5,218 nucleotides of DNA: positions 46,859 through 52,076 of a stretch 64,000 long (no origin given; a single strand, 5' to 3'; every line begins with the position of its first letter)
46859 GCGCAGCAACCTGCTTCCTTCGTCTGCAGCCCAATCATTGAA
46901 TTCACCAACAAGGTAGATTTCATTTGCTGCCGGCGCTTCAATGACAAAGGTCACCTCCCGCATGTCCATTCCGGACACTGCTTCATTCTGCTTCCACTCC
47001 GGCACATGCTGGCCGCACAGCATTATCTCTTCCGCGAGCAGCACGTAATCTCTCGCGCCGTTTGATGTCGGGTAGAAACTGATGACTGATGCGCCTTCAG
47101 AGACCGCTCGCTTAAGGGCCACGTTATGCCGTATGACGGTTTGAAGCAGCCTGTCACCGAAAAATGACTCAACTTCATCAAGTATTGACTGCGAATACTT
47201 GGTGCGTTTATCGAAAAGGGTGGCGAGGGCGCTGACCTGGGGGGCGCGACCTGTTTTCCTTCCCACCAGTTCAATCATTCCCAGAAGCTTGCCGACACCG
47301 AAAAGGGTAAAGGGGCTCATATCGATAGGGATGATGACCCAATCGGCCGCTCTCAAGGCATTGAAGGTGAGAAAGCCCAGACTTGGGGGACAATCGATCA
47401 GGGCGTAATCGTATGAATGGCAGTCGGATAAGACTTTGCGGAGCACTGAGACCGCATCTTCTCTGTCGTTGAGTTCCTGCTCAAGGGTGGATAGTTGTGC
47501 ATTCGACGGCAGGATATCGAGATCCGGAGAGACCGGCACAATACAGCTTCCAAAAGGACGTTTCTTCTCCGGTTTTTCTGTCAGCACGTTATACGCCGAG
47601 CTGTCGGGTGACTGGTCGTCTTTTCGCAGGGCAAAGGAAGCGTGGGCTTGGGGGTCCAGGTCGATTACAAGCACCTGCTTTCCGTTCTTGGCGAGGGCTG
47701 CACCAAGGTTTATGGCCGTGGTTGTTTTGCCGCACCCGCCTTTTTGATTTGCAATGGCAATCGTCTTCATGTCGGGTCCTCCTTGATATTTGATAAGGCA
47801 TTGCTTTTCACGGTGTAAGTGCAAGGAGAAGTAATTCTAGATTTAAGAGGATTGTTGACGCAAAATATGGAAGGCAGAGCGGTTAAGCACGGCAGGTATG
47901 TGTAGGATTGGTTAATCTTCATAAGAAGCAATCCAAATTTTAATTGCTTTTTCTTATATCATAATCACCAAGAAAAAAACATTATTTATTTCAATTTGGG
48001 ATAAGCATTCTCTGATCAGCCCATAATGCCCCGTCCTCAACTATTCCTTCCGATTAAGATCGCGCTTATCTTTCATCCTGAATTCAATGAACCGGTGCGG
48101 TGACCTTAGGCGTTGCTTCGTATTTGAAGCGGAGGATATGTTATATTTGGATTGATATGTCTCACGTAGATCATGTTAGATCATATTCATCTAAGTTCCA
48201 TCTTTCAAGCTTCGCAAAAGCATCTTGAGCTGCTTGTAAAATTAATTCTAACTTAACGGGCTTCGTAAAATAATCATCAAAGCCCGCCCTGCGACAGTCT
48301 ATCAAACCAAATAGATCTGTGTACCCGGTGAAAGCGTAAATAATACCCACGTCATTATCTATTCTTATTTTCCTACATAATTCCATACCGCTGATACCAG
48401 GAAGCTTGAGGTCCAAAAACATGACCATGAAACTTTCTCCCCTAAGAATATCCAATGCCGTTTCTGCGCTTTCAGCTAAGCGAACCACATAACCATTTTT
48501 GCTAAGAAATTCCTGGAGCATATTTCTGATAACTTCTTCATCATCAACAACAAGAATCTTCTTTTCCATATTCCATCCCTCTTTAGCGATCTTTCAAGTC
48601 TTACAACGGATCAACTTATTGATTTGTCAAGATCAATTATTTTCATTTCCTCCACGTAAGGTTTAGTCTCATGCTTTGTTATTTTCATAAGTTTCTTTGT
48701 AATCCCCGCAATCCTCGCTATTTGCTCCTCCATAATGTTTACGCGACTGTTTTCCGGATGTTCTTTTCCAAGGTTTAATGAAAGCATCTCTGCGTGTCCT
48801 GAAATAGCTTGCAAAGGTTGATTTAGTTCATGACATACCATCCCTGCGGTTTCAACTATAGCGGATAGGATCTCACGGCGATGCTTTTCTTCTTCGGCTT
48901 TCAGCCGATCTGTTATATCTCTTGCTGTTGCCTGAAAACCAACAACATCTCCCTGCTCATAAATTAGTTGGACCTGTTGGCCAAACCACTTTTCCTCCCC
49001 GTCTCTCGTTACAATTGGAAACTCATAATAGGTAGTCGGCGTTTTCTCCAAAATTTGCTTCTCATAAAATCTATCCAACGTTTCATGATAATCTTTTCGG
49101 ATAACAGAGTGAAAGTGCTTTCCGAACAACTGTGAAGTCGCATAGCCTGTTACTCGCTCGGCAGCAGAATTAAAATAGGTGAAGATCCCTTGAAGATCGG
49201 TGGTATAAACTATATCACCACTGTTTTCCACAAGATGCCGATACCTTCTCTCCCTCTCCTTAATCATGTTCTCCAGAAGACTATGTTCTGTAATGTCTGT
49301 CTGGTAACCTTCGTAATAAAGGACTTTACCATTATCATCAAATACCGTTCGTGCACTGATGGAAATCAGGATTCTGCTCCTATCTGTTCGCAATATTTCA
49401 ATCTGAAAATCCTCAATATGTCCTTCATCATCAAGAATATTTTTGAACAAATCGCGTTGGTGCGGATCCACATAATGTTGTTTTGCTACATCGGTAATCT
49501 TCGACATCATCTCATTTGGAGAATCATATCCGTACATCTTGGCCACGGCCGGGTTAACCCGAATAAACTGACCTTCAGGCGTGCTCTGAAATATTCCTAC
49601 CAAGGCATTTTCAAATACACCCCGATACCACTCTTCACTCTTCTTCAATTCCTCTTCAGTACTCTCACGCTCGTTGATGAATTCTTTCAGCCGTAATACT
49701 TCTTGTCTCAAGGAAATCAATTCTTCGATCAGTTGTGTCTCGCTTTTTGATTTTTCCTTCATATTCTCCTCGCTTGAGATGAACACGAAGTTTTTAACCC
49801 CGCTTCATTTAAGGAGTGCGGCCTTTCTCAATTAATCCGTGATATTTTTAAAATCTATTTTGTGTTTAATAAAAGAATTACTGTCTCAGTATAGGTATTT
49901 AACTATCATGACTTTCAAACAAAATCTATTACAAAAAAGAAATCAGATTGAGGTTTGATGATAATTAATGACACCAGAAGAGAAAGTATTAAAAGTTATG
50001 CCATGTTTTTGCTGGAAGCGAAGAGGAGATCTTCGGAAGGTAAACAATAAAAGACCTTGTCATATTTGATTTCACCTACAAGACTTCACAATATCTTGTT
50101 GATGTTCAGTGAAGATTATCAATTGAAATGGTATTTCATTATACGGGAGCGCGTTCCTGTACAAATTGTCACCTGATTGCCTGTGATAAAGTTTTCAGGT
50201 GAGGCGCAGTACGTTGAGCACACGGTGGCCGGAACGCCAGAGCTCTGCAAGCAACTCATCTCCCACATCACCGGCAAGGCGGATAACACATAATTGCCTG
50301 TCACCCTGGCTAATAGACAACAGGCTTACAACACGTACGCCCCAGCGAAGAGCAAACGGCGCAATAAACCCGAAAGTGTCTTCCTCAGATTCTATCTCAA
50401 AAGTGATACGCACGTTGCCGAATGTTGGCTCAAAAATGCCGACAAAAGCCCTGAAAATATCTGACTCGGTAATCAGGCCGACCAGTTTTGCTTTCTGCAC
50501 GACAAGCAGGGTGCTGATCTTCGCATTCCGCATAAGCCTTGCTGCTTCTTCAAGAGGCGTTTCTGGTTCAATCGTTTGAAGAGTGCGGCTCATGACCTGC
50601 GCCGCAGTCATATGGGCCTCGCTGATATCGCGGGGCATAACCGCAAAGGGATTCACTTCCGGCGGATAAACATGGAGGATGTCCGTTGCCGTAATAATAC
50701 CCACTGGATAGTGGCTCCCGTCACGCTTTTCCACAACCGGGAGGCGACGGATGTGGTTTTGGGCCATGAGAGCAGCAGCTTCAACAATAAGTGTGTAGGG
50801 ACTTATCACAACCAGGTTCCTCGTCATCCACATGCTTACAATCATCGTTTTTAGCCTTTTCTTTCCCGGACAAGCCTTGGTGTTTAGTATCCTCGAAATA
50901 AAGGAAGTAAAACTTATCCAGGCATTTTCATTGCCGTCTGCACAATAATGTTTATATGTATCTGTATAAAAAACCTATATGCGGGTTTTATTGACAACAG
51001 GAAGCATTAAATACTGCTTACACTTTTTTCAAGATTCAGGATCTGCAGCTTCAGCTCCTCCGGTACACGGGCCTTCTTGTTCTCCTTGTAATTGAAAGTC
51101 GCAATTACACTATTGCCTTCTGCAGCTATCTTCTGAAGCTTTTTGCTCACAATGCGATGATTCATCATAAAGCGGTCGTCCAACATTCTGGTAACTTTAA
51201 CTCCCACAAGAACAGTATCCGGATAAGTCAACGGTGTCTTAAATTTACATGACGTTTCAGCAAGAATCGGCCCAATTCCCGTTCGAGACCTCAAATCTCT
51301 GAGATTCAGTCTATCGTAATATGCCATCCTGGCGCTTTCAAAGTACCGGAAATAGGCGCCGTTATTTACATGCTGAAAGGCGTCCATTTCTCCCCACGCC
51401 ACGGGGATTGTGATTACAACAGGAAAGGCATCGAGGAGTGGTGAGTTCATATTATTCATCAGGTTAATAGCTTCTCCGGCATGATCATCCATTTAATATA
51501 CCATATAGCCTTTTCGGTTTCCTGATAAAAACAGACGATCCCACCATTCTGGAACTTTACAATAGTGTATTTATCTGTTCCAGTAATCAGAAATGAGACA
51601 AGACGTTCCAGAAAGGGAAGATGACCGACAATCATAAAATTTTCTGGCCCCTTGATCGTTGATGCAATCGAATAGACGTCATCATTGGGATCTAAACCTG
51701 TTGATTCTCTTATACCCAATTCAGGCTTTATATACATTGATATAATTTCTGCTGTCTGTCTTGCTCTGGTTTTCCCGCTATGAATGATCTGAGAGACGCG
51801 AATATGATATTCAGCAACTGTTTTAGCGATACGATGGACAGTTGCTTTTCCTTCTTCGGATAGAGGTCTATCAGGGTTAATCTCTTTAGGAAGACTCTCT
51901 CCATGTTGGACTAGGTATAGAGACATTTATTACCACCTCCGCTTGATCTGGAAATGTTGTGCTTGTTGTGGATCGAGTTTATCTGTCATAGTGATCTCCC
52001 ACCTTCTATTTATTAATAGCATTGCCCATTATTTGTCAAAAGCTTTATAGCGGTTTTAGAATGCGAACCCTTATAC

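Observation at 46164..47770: Orphan ParA-type ATPase fused to a glycogen-binding CBM48/AMPK-beta domain, with a small FN3-like/disordered partner gene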

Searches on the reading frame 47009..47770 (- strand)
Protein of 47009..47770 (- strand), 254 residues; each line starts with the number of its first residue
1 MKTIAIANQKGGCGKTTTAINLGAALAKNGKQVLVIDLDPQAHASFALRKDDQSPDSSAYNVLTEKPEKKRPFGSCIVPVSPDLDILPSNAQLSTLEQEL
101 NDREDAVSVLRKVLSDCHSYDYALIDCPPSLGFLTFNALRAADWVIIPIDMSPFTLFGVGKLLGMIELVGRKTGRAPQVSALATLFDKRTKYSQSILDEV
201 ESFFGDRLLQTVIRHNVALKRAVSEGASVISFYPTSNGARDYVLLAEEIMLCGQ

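Call 35: search_solved_structures(query=window:47009-47770:-, max_evalue=1e-10, show_alignments=2)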
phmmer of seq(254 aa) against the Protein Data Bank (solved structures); distinct sequences matched with E-value up to 1e-10: 16.
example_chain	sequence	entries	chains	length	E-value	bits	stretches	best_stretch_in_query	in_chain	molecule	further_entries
1wcv_1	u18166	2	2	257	8.1e-41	143.5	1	2-251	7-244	SEGREGATION PROTEIN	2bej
2bek_A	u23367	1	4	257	1.1e-39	139.8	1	2-251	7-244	SEGREGATION PROTEIN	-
8ray_B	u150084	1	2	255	2.7e-39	138.5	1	3-250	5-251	ParA family protein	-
4pfs_A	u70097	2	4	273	4.8e-34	121.3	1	2-244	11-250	Cobyrinic Acid a,c-diamide synthase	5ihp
5if9_A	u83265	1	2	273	4.9e-34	121.3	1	2-244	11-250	Cobyrinic Acid a,c-diamide synthase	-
6iub_A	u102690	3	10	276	1.6e-32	116.3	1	3-250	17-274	SpoOJ regulator (Soj)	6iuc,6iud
8jmj_A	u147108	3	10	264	1.8e-31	112.9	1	3-250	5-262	SpoOJ regulator (Soj)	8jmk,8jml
3k9g_A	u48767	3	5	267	8.8e-17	64.8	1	2-189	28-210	PF-32 protein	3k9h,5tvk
7dut_A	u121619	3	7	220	2e-15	60.4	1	4-173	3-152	SOJ protein (Soj)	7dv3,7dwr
4dzz_A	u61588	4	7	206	3.7e-15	59.5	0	1-44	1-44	Plasmid partitioning protein ParF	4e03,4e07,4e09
5u1g_D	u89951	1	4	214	4.4e-15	59.2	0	1-44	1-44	ParA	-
6non_A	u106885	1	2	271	5.7e-15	58.8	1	1-170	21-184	Cobyrinic acid ac-diamide synthase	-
6noo_A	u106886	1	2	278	6.2e-15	58.7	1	1-170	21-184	Maintenance of carboxysome positioning A protein, MCDA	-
6nop_B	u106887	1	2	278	8.1e-14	55.1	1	1-170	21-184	Cobyrinic acid ac-diamide synthase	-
1g3q_A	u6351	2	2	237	1.7e-12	50.8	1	3-249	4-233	CELL DIVISION INHIBITOR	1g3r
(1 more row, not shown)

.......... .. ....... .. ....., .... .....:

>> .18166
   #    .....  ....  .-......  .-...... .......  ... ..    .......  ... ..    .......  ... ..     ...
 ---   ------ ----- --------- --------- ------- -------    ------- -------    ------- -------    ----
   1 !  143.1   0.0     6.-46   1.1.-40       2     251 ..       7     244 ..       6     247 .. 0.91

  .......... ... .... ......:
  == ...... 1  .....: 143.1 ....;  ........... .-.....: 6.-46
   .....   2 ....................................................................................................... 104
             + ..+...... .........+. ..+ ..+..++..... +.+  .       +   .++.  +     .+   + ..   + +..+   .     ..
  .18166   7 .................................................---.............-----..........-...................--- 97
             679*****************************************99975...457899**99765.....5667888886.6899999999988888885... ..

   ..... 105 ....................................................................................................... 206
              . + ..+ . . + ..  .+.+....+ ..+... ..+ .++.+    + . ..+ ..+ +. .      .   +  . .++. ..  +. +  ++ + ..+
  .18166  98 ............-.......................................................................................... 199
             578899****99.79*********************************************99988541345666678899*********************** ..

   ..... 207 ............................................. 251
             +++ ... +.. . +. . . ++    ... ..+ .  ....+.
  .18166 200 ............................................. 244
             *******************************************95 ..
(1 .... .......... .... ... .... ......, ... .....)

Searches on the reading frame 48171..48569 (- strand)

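Call 17: search_protein_families(library=pfam, proteins=[window:48171-48569:-], max_evalue=0.001)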
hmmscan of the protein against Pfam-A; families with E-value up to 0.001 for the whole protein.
window:48171-48569:- (132 aa): 1 family
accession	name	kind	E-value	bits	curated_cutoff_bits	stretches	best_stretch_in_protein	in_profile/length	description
PF00072.30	Response_reg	-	2.4e-25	89.3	30.2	1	5-114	1-110/111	Response regulator receiver domain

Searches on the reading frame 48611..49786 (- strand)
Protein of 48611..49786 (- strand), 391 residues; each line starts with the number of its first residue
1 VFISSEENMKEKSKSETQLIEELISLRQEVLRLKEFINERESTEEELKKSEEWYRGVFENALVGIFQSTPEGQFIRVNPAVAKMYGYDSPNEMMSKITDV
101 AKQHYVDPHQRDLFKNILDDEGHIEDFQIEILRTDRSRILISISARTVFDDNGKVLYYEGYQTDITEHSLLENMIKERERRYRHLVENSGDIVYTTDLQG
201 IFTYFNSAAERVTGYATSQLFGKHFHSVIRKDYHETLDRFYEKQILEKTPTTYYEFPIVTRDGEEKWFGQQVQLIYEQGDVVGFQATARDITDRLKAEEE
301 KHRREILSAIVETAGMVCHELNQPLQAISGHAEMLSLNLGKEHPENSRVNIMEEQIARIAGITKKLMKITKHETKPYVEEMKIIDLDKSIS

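Call 17: search_protein_families(library=pfam, proteins=[window:48611-49786:-], max_evalue=0.001)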
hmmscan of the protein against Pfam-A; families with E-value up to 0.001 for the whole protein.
window:48611-49786:- (391 aa): 6 families
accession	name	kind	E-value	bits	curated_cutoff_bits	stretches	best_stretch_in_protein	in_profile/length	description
PF00989.32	PAS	-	1.1e-26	93.5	22.6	2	181-291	2-113/113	PAS fold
PF13426.13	PAS_9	-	1.5e-23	83.5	27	2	63-167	2-103/103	PAS domain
PF08448.16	PAS_4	-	4e-16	59.7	23.1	2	186-294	1-108/110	PAS fold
PF13188.13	PAS_8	-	1.2e-15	57.1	21.8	2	53-101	2-50/65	PAS domain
PF08447.18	PAS_3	-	2.9e-15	56.7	25.6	2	203-287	2-88/89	PAS fold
PF00512.31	HisKA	-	9.7e-07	29.2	26.9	1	314-373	6-64/66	His Kinase A (phospho-acceptor) domain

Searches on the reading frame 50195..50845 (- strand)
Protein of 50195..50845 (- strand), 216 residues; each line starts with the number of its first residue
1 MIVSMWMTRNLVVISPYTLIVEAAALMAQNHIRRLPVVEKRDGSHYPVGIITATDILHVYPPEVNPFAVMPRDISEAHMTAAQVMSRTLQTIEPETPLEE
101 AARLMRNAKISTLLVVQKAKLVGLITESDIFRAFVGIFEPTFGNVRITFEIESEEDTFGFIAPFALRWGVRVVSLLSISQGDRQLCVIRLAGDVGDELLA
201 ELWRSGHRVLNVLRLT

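Call 17: search_protein_families(library=pfam, proteins=[window:50195-50845:-], max_evalue=0.001)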
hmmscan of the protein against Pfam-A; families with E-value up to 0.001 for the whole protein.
window:50195-50845:- (216 aa): 1 family
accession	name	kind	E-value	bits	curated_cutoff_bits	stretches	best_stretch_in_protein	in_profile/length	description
PF00571.33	CBS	-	1.5e-30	105.7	24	2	82-135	2-56/57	CBS domain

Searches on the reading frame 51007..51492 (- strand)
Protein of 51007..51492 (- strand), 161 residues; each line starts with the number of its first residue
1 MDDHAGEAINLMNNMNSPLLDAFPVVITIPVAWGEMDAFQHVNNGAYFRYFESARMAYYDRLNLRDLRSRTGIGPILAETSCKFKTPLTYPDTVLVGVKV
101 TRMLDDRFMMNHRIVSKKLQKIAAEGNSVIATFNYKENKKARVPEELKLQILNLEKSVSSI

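Call 17: search_protein_families(library=pfam, proteins=[window:51007-51492:-], max_evalue=0.001)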
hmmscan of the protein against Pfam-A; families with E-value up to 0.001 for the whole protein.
window:51007-51492:- (161 aa): 2 families
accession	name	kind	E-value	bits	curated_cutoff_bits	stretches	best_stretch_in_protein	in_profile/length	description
PF13279.12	4HBT_2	-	8.6e-26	91.2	25.5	1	31-149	1-120/122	Thioesterase-like superfamily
PF03061.28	4HBT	-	7.2e-11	42.7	20.6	1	39-121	1-77/79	Thioesterase superfamily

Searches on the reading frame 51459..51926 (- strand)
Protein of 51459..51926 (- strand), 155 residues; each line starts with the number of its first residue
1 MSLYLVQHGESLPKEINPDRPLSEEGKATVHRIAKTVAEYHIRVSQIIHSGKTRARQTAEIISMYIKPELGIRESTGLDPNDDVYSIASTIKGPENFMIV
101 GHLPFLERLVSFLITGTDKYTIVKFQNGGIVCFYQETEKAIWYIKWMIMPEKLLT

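Call 17: search_protein_families(library=pfam, proteins=[window:51459-51926:-], max_evalue=0.001)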
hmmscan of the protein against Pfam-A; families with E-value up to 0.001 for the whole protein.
window:51459-51926:- (155 aa): 1 family
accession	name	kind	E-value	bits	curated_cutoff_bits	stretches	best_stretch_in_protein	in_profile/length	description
PF00300.27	His_Phos_1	-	4.7e-08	33.4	21.7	1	3-70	1-71/194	Histidine phosphatase superfamily (branch 1)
